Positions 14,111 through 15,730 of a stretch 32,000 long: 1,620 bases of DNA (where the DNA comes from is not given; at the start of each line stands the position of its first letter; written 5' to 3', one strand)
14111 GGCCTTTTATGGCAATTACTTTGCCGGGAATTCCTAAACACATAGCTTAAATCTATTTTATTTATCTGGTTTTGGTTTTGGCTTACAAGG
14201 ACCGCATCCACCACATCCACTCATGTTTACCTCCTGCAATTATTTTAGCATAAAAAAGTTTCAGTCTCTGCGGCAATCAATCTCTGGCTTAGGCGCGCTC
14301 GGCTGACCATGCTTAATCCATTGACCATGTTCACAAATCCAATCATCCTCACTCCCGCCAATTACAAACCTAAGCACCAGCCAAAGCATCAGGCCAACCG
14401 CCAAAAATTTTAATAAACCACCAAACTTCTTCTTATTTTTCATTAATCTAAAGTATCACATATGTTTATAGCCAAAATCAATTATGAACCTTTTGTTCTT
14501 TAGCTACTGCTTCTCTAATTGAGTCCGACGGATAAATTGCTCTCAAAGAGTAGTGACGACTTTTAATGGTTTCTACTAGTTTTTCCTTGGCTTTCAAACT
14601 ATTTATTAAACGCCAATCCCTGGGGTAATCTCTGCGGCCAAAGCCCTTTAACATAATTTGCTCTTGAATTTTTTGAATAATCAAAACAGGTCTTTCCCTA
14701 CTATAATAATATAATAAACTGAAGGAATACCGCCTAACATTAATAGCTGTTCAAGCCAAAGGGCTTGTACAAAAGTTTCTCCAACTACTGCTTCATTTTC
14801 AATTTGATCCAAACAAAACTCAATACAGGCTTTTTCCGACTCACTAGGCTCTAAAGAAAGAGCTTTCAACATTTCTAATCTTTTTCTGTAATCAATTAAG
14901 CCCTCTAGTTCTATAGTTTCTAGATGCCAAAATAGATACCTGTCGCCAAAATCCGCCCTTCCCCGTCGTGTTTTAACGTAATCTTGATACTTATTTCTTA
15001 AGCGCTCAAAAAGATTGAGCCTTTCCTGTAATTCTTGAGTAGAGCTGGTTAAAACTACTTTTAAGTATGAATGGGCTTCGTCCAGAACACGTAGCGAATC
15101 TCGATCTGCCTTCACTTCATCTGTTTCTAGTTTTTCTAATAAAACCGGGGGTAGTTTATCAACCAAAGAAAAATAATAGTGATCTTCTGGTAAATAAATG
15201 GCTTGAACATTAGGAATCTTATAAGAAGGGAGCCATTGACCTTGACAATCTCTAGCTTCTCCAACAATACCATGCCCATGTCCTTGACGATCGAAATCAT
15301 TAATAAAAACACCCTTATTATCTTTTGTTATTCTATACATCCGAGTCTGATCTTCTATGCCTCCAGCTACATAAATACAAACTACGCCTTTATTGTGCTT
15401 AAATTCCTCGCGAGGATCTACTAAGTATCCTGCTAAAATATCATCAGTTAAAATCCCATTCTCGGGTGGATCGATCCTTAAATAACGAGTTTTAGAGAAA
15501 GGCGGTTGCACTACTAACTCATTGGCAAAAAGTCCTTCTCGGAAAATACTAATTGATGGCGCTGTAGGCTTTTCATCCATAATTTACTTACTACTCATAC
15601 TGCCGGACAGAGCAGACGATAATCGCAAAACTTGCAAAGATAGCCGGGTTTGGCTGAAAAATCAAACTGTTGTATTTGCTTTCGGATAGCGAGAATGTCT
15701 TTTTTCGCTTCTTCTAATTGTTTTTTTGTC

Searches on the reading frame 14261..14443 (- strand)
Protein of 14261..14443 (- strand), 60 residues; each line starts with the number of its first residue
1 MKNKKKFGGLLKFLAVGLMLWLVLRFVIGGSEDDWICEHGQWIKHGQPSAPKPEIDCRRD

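Call 5: search_protein_families(library=pfam, proteins=[window:14261-14443:-], max_evalue=0.01)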
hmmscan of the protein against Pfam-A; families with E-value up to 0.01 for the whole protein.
window:14261-14443:- (60 aa): 0 families

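Call 29: list_cluster_members(proteins=[window:14171-14239:-, window:14264-14443:-, window:14481-14684:-])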
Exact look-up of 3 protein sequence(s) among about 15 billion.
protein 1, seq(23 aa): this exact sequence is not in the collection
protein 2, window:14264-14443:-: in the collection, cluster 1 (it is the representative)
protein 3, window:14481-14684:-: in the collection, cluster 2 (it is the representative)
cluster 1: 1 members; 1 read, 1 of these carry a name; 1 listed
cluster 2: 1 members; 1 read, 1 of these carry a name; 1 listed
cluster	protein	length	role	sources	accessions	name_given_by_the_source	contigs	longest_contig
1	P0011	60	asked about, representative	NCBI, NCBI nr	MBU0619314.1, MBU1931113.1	hypothetical protein KKD62_03710 [Patescibacteria group bacterium] | hypothetical protein [Patescibacteria group bacterium]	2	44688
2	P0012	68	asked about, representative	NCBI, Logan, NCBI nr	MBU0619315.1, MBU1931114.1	hypothetical protein KKD62_03715 [Patescibacteria group bacterium] | hypothetical protein [Patescibacteria group bacterium]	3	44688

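Call 35: search_protein_families(library=ncbifam, proteins=[window:14264-14443:-], max_evalue=10)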
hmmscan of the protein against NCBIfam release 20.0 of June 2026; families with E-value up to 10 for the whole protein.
window:14264-14443:- (60 aa): 1 family
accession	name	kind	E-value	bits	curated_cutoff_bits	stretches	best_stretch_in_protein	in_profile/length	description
NF010306.0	PRK13743.1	equivalog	0.017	14.9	144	1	7-38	41-72/140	F-type conjugal transfer protein TrbF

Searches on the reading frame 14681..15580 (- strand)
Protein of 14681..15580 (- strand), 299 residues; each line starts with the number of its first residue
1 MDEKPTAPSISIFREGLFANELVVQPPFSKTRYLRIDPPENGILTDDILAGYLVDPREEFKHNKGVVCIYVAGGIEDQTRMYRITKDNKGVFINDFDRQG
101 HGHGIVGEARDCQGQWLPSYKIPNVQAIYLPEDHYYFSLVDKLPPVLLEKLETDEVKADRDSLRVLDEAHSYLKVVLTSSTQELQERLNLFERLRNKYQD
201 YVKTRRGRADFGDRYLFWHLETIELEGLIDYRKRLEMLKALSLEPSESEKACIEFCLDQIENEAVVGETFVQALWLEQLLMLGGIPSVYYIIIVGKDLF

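Call 5: search_protein_families(library=pfam, proteins=[window:14681-15580:-], max_evalue=0.01)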
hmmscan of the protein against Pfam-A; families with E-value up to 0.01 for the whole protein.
window:14681-15580:- (299 aa): 0 families

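Call 25: find_homologous_proteins(query=window:14681-15580:-, max_evalue=0.001)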
Query window:14681-15580:- (299 aa): 1 proteins with E <= 0.001 among 953 candidates.
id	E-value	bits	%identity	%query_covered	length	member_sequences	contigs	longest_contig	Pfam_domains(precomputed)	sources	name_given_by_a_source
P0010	5.2e-200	681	100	100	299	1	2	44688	-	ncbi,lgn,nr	ncbi:hypothetical protein KKD62_03720 [Patescibacteria group bacterium]|nr:hypothetical protein [Pat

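Call 35: search_protein_families(library=ncbifam, proteins=[window:14684-15580:-], max_evalue=10)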
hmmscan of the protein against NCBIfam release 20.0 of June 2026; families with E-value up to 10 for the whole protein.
window:14684-15580:- (299 aa): 1 family
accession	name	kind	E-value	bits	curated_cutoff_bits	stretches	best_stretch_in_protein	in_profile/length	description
TIGR04367.1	HpnR_B12_rSAM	equivalog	0.11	11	650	1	210-241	283-314/490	hopanoid C-3 methylase HpnR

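Call 61: predict_structure(protein=window:14684-15580:-)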
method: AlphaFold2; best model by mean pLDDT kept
length: 299 residues; sequences in the alignment: 1
mean_pLDDT: 34.5   pTM: 0.22
mean pLDDT of the five models: 34.5, 34.5, 32.0, 31.7, 31.6
residues with pLDDT >= 90: 0; 70-90: 0; 50-70: 0; < 50: 299
segments of 3 or more residues with pLDDT < 50: 1-299
pLDDT, mean of each block of 10 residues (from residue 1): 29 28 30 30 29 30 32 34 43 45 41 33 24 25 39 40 38 34 43 44 36 30 31 38 40 45 37 32 30 26
secondary structure, 60 per line:
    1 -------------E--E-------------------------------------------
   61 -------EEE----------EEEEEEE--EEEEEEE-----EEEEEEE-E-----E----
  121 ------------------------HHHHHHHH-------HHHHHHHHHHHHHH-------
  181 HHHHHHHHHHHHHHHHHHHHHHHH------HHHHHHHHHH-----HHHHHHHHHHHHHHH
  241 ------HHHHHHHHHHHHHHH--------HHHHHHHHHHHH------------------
elements in order: E68-70 E81-87 E90-96 E102-108 H145-152 H160-173 H181-204 H211-220 H226-240 H247-261 H270-281

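Call 62: search_protein_representatives(protein=window:14684-15580:-)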
Query: 299 residues. Proteins with E-value up to 0.001 (for the whole library): 6; up to 1e-10: 2; up to 1e-30: 2. The best 6 are listed.
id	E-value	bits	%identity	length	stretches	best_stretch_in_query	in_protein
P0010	1.6e-200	680.8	100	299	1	1-299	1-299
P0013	3.5e-63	229.9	44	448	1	1-284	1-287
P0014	2.2e-10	56.5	35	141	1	9-132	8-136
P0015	4.2e-10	55.6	31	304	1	159-282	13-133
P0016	3.0e-06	42.9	35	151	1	3-134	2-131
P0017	7.3e-06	41.7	36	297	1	26-156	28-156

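Call 63: find_encoding_contigs(protein=P0013, flank=4000, max_places=3)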
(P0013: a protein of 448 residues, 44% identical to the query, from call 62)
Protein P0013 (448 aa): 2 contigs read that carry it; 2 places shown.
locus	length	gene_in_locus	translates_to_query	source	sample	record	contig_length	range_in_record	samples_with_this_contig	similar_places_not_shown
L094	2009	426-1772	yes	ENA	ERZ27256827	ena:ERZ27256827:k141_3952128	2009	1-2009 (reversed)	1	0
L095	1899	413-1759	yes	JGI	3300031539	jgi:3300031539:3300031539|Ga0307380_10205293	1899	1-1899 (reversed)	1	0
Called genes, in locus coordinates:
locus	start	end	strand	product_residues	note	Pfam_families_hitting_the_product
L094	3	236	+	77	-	?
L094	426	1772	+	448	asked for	-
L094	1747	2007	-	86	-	?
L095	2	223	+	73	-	?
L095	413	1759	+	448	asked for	-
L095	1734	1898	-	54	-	?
